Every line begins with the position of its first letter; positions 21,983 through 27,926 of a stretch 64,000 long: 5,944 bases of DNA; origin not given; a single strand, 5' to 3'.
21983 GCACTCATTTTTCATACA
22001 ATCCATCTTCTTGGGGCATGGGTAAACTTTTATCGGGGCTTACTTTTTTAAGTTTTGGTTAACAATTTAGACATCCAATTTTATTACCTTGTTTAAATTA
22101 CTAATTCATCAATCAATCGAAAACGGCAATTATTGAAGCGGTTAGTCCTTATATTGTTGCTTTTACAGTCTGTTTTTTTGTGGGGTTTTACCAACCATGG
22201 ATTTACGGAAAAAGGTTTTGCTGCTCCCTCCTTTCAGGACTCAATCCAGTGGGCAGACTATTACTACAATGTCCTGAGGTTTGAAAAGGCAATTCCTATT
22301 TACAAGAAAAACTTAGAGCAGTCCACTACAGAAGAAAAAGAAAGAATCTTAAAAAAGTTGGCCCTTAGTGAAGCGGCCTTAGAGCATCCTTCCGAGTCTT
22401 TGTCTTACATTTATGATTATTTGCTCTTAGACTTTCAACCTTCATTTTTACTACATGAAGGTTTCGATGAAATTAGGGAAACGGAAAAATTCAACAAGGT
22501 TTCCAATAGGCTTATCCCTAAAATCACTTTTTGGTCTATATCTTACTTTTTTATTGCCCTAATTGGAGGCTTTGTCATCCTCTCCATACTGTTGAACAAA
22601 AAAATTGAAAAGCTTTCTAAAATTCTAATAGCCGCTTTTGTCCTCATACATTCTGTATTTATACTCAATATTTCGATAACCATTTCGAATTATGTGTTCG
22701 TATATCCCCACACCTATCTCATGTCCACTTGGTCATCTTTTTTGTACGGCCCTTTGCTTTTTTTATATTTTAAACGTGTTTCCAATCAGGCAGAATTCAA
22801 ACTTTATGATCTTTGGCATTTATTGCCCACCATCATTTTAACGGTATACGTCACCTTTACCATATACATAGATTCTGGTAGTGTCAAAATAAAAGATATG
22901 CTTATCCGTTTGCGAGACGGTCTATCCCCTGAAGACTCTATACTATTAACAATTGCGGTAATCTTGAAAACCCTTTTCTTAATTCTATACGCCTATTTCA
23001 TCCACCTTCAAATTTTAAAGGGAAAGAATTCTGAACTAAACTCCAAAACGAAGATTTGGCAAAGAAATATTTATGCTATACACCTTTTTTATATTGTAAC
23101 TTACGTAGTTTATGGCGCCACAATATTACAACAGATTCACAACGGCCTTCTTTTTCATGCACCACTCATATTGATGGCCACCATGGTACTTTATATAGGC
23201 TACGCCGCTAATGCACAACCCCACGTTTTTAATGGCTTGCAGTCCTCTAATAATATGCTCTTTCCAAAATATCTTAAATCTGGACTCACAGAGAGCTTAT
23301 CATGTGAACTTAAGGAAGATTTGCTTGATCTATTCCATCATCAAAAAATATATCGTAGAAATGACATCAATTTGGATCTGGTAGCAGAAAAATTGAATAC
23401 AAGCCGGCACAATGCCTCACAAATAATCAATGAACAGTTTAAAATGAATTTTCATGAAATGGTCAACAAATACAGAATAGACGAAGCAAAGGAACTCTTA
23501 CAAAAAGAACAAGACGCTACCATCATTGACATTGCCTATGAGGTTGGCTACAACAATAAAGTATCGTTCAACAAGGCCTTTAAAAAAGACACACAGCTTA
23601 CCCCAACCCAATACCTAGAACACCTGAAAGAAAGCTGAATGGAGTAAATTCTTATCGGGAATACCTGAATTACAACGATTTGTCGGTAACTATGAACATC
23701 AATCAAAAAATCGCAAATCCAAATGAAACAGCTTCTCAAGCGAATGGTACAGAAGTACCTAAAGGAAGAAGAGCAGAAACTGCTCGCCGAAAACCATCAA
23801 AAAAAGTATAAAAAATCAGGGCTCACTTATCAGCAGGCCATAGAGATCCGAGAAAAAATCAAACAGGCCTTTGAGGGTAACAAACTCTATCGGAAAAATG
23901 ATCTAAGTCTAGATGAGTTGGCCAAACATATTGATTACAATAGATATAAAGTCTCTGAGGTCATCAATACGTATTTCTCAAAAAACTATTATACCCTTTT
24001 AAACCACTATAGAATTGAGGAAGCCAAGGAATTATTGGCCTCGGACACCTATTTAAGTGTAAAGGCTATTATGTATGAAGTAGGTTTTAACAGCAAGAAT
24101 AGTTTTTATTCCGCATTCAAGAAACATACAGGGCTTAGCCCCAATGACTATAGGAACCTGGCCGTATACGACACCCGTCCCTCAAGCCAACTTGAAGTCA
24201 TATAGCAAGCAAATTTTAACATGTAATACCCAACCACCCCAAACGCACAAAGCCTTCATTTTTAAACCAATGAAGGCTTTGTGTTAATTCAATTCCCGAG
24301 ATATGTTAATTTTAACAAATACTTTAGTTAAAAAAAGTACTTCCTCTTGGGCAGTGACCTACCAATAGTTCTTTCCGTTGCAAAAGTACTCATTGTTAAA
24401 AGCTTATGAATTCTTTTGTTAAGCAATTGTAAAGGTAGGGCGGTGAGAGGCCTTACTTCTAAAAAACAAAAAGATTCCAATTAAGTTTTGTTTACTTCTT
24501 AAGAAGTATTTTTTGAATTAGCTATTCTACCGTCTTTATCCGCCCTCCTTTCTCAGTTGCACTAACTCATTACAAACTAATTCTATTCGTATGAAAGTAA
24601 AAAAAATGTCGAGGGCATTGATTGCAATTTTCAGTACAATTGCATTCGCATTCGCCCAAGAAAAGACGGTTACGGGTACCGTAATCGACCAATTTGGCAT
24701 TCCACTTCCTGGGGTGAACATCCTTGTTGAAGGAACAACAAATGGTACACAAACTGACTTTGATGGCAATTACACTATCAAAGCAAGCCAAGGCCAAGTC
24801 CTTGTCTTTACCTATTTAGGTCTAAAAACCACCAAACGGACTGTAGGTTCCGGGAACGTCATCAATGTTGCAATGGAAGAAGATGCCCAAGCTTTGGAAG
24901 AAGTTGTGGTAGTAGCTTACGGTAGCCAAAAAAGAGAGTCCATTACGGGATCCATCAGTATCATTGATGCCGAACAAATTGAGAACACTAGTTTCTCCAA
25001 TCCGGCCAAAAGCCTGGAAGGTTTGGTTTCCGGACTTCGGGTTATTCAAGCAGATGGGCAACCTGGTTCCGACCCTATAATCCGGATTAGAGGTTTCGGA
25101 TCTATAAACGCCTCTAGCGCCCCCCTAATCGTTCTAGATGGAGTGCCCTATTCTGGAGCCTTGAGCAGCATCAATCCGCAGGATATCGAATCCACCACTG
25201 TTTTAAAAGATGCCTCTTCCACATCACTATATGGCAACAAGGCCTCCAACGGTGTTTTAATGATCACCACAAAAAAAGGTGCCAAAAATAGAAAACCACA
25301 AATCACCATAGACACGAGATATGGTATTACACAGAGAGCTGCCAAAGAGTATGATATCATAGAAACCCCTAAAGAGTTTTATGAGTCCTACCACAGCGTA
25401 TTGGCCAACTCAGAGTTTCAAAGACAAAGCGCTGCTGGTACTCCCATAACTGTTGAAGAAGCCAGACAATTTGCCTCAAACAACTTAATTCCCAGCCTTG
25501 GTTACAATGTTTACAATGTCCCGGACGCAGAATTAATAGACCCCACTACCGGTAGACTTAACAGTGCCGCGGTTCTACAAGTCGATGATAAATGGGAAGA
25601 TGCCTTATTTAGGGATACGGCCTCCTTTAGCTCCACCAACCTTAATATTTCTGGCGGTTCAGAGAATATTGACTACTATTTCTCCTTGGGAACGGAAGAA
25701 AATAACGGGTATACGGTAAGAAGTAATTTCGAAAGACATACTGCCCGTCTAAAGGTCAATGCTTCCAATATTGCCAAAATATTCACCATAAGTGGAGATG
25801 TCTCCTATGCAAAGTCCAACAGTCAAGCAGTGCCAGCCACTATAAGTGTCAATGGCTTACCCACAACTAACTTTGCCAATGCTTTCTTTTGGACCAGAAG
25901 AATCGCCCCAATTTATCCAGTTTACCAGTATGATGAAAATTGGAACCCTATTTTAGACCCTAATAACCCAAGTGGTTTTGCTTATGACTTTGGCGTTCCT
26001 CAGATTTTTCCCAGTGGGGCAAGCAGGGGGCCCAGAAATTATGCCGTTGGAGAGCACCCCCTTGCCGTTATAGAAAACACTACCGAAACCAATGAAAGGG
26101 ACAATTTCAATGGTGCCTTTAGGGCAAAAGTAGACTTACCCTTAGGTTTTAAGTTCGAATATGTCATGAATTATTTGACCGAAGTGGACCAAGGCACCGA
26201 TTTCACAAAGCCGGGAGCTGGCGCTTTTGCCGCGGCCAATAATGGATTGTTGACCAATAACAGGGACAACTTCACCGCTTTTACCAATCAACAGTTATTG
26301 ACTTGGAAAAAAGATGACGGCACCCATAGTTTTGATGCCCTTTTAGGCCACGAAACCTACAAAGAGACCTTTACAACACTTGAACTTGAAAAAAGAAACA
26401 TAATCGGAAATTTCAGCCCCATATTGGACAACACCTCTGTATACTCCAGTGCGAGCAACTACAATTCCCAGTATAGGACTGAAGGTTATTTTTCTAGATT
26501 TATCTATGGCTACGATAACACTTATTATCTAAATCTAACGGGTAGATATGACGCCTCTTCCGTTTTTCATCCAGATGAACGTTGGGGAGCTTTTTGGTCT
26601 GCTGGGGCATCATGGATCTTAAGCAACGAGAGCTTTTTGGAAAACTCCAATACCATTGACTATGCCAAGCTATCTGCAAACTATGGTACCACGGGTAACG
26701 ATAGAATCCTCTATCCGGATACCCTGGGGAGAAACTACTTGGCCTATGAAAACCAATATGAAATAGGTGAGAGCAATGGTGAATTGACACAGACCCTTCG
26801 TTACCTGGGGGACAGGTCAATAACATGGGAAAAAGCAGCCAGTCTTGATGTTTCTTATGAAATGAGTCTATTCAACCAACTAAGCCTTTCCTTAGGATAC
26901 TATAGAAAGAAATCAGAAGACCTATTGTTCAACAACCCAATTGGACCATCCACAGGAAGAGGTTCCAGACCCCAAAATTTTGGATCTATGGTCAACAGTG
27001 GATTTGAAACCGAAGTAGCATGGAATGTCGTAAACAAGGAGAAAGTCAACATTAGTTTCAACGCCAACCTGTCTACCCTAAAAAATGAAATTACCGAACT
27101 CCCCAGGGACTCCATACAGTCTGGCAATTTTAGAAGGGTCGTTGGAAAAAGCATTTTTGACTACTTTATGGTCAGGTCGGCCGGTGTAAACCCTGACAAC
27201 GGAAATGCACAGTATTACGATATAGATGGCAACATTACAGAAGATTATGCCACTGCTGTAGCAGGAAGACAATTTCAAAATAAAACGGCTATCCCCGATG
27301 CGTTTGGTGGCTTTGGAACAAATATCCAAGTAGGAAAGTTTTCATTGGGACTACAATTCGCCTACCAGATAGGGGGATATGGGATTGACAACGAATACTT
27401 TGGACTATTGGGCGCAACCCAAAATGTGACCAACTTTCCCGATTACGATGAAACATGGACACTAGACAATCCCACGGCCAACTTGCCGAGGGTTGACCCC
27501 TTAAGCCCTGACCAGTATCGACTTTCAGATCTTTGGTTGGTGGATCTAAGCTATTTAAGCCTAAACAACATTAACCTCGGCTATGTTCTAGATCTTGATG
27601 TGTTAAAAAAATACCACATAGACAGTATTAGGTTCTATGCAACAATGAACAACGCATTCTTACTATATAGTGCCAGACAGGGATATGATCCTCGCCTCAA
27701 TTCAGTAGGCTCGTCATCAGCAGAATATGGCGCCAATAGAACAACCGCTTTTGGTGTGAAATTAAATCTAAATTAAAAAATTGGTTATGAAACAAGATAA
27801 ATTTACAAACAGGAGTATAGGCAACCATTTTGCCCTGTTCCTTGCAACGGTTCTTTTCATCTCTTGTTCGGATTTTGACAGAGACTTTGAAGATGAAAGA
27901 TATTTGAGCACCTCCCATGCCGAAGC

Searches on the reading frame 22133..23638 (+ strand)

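Call 80: search_protein_families(library=pfam, proteins=[window:22133-23638:+], max_evalue=0.00001)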
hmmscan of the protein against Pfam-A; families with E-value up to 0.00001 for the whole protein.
window:22133-23638:+ (501 aa): 2 families
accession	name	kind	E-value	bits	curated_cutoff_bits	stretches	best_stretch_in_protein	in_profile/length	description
PF12833.13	HTH_18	-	4.5e-19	69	33.6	1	418-496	2-79/80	Helix-turn-helix domain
PF00165.29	HTH_AraC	-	2.3e-06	28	26.6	1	461-495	8-41/42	Bacterial regulatory helix-turn-helix proteins, AraC family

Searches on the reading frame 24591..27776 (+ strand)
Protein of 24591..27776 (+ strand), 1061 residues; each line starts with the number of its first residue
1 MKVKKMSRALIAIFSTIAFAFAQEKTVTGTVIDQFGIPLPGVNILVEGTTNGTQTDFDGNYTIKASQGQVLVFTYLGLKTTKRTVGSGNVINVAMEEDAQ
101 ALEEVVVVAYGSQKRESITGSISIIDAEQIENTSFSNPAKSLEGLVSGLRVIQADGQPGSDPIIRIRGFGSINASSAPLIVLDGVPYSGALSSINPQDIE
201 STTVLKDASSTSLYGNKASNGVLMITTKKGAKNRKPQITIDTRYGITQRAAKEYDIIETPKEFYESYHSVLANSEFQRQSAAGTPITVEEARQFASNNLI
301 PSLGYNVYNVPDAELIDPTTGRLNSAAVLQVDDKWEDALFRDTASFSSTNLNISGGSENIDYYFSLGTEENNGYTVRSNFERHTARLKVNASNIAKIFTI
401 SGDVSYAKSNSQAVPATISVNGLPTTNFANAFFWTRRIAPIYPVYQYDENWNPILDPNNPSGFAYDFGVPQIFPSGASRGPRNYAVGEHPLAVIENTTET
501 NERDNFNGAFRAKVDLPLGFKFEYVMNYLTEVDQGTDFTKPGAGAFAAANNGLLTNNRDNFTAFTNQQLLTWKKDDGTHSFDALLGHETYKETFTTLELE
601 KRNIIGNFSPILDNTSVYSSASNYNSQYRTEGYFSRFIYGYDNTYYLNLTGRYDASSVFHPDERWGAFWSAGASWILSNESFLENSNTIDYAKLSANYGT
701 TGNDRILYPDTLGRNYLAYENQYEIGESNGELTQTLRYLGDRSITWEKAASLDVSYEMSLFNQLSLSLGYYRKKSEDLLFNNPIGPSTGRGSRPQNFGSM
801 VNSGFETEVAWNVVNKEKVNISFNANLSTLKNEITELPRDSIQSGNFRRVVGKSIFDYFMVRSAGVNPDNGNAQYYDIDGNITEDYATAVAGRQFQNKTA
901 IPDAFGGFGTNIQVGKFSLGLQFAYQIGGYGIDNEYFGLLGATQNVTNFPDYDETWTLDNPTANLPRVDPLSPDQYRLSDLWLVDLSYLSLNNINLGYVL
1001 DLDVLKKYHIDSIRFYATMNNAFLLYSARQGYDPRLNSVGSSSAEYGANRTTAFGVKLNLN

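Call 74: search_protein_families(library=pfam, proteins=[window:24591-27776:+], max_evalue=0.00001)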
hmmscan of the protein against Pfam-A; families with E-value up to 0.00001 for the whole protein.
window:24591-27776:+ (1061 aa): 3 families
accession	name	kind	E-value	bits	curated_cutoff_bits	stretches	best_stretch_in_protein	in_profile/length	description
PF07715.20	Plug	-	1.2e-19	71.2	23.9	1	116-222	3-107/107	TonB-dependent Receptor Plug Domain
PF13715.12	CarbopepD_reg_2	-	6.2e-17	61.9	32.2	1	27-107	1-88/88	CarboxypepD_reg-like domain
PF13620.12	CarboxypepD_reg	-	5.4e-09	36.7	32.3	1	26-95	1-81/82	Carboxypeptidase regulatory-like domain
